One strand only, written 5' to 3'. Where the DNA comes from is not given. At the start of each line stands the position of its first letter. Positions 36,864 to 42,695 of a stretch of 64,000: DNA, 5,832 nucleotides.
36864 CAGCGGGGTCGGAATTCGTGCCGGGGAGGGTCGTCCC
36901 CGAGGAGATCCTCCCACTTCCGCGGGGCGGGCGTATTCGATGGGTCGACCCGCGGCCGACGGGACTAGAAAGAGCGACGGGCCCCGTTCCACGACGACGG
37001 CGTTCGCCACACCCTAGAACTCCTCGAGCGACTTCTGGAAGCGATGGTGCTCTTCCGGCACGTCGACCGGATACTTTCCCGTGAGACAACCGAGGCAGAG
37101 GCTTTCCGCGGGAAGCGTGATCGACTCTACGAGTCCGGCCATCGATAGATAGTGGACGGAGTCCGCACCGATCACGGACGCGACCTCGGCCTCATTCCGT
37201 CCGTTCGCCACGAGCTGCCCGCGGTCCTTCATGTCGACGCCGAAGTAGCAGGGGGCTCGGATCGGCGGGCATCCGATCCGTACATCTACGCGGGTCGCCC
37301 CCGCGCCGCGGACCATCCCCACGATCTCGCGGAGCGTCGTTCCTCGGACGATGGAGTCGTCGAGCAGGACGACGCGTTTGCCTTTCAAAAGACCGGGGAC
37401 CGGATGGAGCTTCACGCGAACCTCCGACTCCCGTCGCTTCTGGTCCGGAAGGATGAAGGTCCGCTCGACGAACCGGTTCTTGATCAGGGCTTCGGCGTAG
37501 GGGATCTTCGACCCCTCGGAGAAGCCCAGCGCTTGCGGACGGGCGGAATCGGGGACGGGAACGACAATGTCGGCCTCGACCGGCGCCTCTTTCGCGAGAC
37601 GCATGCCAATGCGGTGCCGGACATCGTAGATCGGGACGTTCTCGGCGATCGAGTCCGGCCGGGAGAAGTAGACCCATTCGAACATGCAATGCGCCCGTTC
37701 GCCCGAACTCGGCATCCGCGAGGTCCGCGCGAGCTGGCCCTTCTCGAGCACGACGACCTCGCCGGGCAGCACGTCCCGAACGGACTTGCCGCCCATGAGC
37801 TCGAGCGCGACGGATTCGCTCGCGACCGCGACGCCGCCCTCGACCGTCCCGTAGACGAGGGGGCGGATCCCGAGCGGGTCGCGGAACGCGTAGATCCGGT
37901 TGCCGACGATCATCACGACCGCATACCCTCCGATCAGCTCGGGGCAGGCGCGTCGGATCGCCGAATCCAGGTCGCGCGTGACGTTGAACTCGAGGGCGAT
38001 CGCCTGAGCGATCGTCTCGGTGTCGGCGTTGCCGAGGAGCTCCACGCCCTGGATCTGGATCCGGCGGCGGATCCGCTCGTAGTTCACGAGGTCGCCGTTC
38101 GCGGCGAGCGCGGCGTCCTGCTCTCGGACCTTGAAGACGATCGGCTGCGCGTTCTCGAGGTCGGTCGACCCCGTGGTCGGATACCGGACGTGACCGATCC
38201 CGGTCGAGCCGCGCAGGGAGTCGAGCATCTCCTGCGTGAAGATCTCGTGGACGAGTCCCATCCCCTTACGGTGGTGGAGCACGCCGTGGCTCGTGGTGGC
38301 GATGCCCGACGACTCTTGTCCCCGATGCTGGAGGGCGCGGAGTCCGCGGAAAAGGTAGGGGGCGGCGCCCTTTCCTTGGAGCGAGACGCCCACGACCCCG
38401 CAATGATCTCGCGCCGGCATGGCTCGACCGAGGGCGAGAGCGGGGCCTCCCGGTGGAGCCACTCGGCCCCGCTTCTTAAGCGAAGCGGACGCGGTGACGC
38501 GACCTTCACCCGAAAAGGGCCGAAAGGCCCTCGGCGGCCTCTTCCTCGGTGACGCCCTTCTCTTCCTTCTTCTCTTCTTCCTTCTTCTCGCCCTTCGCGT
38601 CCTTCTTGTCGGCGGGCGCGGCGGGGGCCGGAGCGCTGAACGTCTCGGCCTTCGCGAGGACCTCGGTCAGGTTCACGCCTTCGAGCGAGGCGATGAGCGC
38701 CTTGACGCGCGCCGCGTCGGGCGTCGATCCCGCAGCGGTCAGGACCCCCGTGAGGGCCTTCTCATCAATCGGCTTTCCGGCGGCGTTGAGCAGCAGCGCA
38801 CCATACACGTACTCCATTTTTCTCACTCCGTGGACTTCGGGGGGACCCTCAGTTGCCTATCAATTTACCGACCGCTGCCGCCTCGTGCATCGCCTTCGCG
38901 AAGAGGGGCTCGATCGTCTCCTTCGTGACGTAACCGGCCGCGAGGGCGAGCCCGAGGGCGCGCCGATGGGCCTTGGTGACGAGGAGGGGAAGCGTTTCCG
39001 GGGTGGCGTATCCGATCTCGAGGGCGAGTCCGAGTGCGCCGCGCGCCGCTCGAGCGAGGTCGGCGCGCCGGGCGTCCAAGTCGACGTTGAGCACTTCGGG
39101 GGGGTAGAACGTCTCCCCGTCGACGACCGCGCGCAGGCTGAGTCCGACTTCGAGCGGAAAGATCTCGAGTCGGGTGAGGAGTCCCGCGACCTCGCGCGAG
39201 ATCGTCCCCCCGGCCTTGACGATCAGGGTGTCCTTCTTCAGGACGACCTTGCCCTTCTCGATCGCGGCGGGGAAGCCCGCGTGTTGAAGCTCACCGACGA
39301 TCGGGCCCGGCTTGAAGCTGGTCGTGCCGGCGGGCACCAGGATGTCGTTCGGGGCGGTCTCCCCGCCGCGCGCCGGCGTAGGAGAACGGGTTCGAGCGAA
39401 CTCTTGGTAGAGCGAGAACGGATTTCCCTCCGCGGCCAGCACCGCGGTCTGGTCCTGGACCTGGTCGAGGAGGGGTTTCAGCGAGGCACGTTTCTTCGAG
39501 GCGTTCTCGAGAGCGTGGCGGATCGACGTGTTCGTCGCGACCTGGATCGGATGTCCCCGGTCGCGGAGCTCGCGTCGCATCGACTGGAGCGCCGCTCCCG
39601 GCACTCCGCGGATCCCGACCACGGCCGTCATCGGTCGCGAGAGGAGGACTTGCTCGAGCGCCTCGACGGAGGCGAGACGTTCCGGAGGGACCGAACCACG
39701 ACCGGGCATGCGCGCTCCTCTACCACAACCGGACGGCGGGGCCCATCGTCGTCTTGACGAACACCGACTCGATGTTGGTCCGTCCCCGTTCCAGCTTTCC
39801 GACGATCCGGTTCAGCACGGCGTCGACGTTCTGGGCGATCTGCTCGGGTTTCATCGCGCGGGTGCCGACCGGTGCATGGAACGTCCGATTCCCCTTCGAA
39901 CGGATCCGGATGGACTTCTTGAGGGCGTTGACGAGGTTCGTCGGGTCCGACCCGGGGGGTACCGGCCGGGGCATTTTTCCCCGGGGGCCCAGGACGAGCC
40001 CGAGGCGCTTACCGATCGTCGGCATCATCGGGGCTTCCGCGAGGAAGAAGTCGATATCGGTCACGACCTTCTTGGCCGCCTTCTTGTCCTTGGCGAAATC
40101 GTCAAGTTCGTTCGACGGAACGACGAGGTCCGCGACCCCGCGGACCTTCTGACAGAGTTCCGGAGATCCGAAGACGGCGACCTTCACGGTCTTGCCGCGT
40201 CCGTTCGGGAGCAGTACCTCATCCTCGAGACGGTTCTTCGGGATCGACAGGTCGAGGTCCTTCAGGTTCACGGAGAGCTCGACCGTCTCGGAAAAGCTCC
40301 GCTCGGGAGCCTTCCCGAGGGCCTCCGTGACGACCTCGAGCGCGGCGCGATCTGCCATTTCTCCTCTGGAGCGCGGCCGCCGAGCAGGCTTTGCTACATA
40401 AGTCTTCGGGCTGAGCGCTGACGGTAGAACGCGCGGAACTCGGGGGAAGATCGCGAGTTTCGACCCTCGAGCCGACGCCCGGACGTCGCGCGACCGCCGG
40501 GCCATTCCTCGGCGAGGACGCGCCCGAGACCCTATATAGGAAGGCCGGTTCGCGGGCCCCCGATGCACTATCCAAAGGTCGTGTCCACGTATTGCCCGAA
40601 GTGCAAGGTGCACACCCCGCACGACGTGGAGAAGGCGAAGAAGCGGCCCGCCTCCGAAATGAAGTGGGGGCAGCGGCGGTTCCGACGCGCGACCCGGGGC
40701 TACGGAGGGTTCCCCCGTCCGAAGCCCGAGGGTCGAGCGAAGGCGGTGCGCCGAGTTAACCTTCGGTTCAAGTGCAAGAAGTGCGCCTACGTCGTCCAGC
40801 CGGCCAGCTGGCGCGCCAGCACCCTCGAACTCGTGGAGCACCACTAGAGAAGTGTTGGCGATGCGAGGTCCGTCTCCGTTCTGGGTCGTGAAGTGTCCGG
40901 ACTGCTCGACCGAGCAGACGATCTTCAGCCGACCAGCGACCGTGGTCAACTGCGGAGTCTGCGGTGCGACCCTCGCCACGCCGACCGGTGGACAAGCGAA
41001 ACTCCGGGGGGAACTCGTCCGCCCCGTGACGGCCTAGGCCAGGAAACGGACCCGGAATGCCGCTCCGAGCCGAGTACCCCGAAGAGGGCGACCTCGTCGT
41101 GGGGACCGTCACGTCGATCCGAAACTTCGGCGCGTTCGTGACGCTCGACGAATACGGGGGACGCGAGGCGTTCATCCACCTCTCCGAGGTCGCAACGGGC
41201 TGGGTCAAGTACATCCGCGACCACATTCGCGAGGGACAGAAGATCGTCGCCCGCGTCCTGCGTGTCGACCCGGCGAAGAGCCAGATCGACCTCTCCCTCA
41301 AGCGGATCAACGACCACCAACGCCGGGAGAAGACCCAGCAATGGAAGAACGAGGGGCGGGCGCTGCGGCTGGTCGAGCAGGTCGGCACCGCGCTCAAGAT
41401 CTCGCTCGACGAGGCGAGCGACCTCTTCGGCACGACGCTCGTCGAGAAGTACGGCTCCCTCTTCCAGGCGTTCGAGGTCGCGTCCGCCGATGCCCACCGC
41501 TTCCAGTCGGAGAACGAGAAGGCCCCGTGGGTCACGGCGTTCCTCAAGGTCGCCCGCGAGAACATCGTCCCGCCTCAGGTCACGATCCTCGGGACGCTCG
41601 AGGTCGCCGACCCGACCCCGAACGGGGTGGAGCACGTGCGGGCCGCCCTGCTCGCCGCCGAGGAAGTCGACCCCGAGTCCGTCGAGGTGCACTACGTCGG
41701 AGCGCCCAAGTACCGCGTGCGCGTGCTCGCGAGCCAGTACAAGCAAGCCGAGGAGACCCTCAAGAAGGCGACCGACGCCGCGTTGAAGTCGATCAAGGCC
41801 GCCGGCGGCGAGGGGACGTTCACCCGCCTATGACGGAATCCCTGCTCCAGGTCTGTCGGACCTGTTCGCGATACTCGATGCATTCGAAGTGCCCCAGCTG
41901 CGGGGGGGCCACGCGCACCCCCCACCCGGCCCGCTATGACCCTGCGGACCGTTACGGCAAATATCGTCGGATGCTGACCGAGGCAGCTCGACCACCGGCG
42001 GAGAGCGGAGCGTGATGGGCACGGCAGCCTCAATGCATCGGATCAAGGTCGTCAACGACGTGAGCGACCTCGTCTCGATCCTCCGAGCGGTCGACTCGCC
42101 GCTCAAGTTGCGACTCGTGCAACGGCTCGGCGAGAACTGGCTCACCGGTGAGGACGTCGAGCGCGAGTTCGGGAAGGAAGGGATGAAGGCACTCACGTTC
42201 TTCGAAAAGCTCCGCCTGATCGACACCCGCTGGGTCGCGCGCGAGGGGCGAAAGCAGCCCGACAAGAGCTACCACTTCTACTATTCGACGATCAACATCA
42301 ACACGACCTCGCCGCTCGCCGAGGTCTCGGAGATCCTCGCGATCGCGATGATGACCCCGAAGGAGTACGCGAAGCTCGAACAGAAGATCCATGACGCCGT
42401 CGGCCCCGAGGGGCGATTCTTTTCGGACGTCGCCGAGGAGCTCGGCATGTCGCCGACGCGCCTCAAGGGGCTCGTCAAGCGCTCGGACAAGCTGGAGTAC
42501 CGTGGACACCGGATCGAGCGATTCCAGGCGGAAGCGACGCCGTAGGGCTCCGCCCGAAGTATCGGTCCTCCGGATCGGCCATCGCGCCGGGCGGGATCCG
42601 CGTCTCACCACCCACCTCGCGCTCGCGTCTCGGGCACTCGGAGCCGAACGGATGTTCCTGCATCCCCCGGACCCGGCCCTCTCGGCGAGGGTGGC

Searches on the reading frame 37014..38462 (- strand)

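Call 11: search_protein_families(library=pfam, proteins=[window:37014-38462:-], max_evalue=0.001)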
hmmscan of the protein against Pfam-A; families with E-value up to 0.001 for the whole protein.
window:37014-38462:- (482 aa): 4 families
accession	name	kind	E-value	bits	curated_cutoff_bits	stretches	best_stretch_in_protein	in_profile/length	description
PF13537.11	GATase_7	-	4e-16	59.6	25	1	103-220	11-121/123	Glutamine amidotransferase domain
PF13522.11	GATase_6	-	4.1e-15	56.4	27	1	84-216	9-130/130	Glutamine amidotransferase domain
PF13230.11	GATase_4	-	2.9e-06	26.9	23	1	83-152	69-134/272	Glutamine amidotransferases class-II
PF00156.33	Pribosyltran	-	0.0001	22.1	26.3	1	346-392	70-118/158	Phosphoribosyl transferase domain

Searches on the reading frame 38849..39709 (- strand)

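Call 11: search_protein_families(library=pfam, proteins=[window:38849-39709:-], max_evalue=0.001)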
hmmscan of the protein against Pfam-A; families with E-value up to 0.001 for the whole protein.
window:38849-39709:- (286 aa): 2 families
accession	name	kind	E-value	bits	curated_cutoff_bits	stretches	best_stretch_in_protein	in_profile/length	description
PF17777.6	RL10P_insert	-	1.2e-16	60.8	29.1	1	113-183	1-71/71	Insertion domain in 60S ribosomal protein L10P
PF00466.25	Ribosomal_L10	-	4.9e-12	46.2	22.8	1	13-106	8-97/100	Ribosomal protein L10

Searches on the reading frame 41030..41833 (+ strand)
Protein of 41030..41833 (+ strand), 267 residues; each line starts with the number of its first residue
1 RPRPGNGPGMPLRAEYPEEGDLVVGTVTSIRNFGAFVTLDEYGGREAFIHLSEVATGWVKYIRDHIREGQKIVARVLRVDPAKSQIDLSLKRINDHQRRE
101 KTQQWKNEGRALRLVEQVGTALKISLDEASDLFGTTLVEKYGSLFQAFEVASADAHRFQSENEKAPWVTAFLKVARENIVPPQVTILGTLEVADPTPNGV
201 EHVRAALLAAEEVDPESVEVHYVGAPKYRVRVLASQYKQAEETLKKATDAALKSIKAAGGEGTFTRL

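Call 75: search_protein_families(library=pfam, proteins=[window:41030-41833:+], max_evalue=0.00001)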
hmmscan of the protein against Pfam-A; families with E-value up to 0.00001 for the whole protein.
window:41030-41833:+ (267 aa): 2 families
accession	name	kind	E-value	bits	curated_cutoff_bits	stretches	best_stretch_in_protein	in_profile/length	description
PF07541.17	EIF_2_alpha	-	1.4e-21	77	22.8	1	133-237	5-114/114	Eukaryotic translation initiation factor 2 alpha subunit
PF00575.29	S1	-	3e-15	56.8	22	1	16-91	1-74/74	S1 RNA binding domain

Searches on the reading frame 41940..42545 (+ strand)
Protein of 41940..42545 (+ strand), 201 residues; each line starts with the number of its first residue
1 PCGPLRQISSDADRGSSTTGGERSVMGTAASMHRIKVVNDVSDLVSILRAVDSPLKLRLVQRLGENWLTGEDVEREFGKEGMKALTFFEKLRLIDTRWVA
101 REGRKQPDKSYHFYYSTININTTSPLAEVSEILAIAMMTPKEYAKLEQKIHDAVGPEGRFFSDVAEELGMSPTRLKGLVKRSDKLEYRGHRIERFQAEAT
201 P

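Call 75: search_protein_families(library=pfam, proteins=[window:41940-42545:+], max_evalue=0.00001)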
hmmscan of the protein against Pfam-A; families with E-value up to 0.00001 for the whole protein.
window:41940-42545:+ (201 aa): 1 family
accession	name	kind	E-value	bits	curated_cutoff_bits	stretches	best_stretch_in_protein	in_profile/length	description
PF09824.15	ArsR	-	7.5e-45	152.9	28.6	1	38-194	1-157/159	ArsR transcriptional regulator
